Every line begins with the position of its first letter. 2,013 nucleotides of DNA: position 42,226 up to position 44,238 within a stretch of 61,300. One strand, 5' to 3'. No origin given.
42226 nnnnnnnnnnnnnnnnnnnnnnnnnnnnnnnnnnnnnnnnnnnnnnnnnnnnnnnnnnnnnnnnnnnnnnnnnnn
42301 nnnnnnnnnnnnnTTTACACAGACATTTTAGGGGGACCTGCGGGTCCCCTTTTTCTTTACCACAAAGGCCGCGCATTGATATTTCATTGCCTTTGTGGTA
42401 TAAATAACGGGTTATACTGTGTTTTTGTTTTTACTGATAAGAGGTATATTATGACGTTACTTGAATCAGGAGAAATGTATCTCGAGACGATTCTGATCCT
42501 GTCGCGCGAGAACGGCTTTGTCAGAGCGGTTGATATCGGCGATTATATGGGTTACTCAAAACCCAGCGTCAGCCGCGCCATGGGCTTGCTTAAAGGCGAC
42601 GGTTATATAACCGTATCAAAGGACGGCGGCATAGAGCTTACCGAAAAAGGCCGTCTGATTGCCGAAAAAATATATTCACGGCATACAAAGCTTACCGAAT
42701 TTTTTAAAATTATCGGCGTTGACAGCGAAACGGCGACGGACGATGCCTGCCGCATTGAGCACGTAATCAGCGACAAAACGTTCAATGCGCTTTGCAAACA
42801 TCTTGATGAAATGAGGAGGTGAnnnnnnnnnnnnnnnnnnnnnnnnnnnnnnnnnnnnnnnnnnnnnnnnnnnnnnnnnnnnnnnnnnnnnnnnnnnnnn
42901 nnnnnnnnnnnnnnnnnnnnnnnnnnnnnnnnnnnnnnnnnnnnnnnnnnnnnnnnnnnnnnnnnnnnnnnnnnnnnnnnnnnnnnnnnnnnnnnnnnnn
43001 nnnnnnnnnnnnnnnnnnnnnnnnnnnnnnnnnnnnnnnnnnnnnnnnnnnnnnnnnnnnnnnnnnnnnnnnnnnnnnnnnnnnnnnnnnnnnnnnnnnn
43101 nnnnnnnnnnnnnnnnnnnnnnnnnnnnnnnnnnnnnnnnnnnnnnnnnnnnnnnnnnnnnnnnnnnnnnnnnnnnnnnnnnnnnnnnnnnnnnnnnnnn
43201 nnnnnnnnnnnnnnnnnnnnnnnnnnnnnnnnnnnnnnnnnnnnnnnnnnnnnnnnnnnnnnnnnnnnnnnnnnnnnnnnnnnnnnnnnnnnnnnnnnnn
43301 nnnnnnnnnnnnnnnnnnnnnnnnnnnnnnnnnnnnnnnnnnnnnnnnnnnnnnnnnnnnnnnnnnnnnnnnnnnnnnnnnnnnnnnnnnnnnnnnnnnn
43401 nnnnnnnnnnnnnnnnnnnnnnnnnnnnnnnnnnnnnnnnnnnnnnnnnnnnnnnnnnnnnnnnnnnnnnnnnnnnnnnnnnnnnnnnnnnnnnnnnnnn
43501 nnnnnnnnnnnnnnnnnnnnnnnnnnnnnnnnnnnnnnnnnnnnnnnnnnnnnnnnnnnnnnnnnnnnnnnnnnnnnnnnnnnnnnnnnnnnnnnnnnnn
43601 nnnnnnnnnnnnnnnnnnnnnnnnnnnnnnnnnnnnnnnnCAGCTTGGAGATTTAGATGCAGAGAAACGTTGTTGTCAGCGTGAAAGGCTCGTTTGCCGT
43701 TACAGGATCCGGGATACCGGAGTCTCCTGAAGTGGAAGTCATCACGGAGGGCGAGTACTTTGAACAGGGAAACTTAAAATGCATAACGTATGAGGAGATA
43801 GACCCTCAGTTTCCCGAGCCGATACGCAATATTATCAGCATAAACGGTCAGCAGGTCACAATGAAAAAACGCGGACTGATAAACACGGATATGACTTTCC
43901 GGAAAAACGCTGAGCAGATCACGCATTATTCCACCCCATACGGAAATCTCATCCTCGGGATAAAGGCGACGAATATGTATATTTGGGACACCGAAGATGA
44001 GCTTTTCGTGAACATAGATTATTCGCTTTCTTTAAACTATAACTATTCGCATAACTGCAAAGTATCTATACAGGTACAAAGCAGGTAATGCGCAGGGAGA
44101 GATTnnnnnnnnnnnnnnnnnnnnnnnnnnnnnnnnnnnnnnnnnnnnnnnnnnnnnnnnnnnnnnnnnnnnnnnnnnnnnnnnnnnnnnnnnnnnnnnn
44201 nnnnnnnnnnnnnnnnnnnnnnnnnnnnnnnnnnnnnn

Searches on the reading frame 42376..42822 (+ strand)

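Call 84: search_protein_families(library=pfam, proteins=[window:42376-42822:+], max_evalue=0.00001)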
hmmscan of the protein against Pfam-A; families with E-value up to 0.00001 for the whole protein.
window:42376-42822:+ (148 aa): 2 families
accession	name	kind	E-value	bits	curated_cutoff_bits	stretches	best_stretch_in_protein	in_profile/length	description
PF02742.21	Fe_dep_repr_C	-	1.2e-16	60.9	27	1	89-146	1-59/70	Iron dependent repressor, metal binding and dimerisation domain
PF01325.25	Fe_dep_repress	-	4.6e-10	40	26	1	28-85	2-59/60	Iron dependent repressor, N-terminal DNA binding domain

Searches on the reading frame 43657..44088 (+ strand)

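Call 84: search_protein_families(library=pfam, proteins=[window:43657-44088:+], max_evalue=0.00001)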
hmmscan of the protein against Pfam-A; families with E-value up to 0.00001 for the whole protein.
window:43657-44088:+ (143 aa): 1 family
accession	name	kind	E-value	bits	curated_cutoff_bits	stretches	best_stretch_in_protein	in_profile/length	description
PF09148.16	DUF1934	-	4.2e-28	98.3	22.5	1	24-138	14-128/128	Domain of unknown function (DUF1934)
